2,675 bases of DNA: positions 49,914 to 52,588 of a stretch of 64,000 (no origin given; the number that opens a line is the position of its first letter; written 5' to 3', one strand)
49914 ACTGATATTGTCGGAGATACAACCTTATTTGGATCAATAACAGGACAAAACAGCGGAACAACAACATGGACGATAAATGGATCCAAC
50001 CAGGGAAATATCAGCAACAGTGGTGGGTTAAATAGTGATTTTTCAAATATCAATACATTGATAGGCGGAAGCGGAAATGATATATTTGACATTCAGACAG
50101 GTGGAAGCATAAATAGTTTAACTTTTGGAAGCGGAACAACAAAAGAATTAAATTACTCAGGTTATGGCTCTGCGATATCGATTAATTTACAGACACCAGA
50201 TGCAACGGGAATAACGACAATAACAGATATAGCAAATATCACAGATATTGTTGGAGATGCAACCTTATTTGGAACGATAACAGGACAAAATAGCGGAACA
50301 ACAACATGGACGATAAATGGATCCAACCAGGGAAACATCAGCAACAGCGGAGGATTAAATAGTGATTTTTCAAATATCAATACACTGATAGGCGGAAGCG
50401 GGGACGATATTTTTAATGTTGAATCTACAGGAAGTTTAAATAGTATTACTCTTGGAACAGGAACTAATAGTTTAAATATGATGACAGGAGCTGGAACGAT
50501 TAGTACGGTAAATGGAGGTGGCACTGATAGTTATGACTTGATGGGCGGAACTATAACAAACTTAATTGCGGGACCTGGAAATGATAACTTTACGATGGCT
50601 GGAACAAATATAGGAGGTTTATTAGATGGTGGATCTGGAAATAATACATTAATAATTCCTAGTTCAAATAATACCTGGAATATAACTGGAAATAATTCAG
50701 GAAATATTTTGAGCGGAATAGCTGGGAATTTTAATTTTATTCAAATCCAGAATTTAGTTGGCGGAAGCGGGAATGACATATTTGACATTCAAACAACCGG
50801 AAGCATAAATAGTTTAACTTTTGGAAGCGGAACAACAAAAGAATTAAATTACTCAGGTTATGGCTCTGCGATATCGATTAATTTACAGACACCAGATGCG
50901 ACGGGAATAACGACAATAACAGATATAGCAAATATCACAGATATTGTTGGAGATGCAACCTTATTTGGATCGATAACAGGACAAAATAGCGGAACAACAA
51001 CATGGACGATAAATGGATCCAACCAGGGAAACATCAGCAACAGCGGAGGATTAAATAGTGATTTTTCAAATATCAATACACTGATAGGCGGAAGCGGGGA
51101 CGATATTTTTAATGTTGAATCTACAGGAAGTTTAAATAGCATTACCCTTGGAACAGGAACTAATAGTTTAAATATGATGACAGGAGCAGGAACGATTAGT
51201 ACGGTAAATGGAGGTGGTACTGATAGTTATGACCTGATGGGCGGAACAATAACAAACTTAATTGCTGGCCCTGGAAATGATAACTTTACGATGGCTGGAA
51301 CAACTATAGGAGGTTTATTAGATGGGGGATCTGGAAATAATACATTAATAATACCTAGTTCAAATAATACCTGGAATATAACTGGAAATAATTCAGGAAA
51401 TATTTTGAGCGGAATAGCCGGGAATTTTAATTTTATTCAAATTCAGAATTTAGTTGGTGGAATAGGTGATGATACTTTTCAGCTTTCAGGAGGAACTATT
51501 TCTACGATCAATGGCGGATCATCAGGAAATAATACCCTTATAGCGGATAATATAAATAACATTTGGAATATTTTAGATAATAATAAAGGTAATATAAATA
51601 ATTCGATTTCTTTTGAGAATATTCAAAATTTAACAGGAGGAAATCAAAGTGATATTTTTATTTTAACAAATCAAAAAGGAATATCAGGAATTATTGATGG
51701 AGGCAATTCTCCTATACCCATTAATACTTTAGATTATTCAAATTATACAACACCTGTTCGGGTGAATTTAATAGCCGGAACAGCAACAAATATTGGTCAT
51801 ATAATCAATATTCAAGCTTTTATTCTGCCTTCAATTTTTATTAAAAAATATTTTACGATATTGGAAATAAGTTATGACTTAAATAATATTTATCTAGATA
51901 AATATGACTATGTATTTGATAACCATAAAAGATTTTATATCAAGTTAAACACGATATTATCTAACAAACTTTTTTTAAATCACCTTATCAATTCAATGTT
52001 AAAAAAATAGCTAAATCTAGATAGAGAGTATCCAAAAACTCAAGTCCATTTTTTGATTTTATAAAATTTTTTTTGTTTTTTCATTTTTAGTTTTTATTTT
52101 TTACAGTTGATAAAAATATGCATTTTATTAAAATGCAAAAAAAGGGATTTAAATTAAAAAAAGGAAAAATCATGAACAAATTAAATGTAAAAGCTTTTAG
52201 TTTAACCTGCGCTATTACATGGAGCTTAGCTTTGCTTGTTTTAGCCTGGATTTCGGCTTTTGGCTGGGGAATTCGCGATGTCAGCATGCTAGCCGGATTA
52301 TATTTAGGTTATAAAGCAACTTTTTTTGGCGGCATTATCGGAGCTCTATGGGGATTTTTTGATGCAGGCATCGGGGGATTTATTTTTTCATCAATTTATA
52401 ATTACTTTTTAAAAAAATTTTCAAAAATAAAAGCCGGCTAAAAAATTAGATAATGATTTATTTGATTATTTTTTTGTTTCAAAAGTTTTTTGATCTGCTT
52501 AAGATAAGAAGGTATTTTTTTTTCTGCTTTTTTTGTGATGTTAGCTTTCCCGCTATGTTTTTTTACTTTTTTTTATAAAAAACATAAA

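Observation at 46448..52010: Orphan two-partner-secretion exoprotein (FHA-like) with no TpsB transporter in the neighbourhood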

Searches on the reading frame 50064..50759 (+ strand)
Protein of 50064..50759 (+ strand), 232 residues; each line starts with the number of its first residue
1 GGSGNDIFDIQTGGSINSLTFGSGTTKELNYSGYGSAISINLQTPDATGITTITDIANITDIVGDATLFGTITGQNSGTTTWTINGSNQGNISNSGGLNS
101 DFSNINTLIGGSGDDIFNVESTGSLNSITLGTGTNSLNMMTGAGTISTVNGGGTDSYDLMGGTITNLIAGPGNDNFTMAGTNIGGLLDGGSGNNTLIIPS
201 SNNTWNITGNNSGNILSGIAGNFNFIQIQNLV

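Call 59: search_protein_representatives(protein=window:50064-50759:+)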
Query: 232 residues. Proteins with E-value up to 0.001 (for the whole library): 599; up to 1e-10: 176; up to 1e-30: 29. The best 150 are listed.
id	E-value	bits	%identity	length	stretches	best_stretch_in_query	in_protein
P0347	1.5e-165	564.6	52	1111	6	1-231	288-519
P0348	5.4e-135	464.7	96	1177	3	1-117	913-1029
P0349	7.7e-104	362.8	37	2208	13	1-193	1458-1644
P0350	9.1e-98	342.9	34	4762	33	2-227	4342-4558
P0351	2.9e-86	305.3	36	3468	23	2-185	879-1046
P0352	8.5e-60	218.7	34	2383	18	1-225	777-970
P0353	5.8e-59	216.0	37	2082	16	1-232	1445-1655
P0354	2.8e-55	204.0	34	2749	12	68-215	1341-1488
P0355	2.3e-51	191.1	37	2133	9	100-218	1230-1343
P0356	1.0e-50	189.0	32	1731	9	1-138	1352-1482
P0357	1.5e-50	188.4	31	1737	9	1-156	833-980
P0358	3.1e-49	184.2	38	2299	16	71-226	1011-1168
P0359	2.8e-47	177.8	37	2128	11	1-230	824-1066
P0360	3.6e-47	177.4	38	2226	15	71-216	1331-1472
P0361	4.6e-47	177.1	37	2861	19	71-232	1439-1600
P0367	1.7e-36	142.5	40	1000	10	1-230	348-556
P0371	4.6e-32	128.0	49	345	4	119-231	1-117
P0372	3.0e-31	125.4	40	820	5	80-208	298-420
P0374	8.4e-31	123.9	38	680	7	164-230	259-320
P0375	9.0e-31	123.8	38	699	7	1-126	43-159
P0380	2.5e-25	106.0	39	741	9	78-226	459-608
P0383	7.7e-25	104.4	45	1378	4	60-231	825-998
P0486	3.5e-12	63.0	37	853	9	47-208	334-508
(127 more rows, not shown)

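Call 62: search_protein_families(library=pfam, proteins=[P0347, P0353, P0367, P0374, P0375, P0380, P0372, P0349], max_evalue=0.001)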
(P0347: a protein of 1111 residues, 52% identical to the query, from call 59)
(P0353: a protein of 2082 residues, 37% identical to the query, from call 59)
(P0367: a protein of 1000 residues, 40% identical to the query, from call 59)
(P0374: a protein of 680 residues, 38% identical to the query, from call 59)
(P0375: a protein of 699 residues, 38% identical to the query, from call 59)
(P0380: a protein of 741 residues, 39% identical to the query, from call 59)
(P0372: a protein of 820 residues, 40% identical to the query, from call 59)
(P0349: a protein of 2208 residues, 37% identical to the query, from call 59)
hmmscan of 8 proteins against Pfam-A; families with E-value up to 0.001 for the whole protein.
P0347 (1111 aa): 0 families

P0353 (2082 aa): 0 families

P0367 (1000 aa): 0 families

P0374 (680 aa): 2 families
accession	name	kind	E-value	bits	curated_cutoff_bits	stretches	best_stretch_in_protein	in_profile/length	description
PF08548.17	Peptidase_M10_C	-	4.3e-28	98.8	20.7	3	435-528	34-105/193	Peptidase M10 serralysin C terminal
PF02258.22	SLT_beta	-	1.2e-05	25.7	27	0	444-473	38-67/70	Shiga-like toxin beta subunit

P0375 (699 aa): 2 families
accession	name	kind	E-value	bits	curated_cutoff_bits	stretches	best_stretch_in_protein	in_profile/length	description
PF08548.17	Peptidase_M10_C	-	1.2e-19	71.4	20.7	0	411-499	39-104/193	Peptidase M10 serralysin C terminal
PF00353.25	HemolysinCabind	-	3.1e-06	27.5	23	1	568-602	2-36/36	RTX calcium-binding nonapeptide repeat (4 copies)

P0380 (741 aa): 0 families

P0372 (820 aa): 0 families

P0349 (2208 aa): 0 families

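Call 83: list_cluster_members(proteins=[P0383, P0347, P0371, P0486, P0348, P0349, P0360])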
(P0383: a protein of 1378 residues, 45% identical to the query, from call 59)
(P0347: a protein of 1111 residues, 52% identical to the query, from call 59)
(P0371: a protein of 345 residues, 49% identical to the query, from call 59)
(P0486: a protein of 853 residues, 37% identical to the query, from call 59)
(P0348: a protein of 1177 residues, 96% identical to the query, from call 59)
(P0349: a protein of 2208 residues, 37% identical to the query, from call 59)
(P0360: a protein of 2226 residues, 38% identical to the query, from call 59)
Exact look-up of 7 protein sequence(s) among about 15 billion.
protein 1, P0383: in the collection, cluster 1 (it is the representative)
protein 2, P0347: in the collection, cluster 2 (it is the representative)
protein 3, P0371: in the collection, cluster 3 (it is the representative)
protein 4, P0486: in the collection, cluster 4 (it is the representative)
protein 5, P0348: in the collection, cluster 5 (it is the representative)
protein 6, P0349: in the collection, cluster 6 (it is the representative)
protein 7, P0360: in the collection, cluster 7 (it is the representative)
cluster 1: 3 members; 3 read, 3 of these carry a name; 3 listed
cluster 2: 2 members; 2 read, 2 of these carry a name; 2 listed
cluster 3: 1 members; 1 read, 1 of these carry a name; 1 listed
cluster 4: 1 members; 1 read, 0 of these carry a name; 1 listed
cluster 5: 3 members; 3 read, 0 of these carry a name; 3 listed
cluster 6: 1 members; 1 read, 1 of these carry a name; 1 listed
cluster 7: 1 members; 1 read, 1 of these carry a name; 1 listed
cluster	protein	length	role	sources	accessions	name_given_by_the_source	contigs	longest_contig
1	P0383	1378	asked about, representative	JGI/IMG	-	filamentous hemagglutinin family protein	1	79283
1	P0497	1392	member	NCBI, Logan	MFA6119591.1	MAG: filamentous hemagglutinin N-terminal domain-containing protein [Parachlamydiales ...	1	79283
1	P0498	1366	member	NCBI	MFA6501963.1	MAG: filamentous hemagglutinin N-terminal domain-containing protein, partial ...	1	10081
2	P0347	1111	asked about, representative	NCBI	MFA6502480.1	MAG: hypothetical protein WCT85_06795, partial [Parachlamydiales bacterium]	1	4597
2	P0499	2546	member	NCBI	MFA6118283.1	MAG: hypothetical protein WC688_00005, partial [Parachlamydiales bacterium]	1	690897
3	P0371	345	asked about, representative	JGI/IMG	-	hypothetical protein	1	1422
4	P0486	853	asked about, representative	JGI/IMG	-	-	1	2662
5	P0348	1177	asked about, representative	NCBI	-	-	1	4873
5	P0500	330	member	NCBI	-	-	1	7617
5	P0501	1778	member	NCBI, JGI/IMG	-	-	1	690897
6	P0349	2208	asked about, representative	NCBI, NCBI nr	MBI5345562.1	MAG: filamentous hemagglutinin N-terminal domain-containing protein [Chlamydiae bacterium] | filamentous hemagglutinin N-terminal domain-containing protein [Chlamydiota bacterium]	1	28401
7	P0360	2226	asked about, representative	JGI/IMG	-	filamentous hemagglutinin family protein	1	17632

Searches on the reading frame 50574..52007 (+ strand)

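Call 5: search_protein_families(library=pfam, proteins=[window:50574-52007:+], max_evalue=10)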
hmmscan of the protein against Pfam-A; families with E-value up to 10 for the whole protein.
window:50574-52007:+ (478 aa): 1 family
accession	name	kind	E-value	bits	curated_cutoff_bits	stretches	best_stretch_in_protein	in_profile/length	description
PF21595.3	CCL2-like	-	2.9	8.4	27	0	19-48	68-97/127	CCL2 lectin-like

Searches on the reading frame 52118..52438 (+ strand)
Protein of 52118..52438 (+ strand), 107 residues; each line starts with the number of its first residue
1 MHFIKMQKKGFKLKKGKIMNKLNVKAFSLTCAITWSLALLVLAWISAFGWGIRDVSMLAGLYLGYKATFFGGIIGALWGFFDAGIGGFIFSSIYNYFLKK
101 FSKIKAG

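Call 3: search_protein_families(library=pfam, proteins=[window:52118-52438:+], max_evalue=0.01)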
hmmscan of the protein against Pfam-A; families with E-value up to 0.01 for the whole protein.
window:52118-52438:+ (107 aa): 0 families

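Call 6: search_protein_families(library=ncbifam, proteins=[window:52118-52438:+], max_evalue=1)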
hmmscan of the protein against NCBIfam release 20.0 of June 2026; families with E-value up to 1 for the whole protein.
window:52118-52438:+ (107 aa): 1 family
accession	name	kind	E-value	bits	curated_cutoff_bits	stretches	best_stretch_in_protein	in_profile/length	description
NF037947.1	holin_4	subfamily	4.8e-20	71.8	70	1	22-95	1-75/75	bacteriophage holin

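Call 58: search_protein_families(library=phrogs, proteins=[window:52118-52438:+], max_evalue=0.01)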
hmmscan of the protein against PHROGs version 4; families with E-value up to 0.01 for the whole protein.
window:52118-52438:+ (107 aa): 0 families
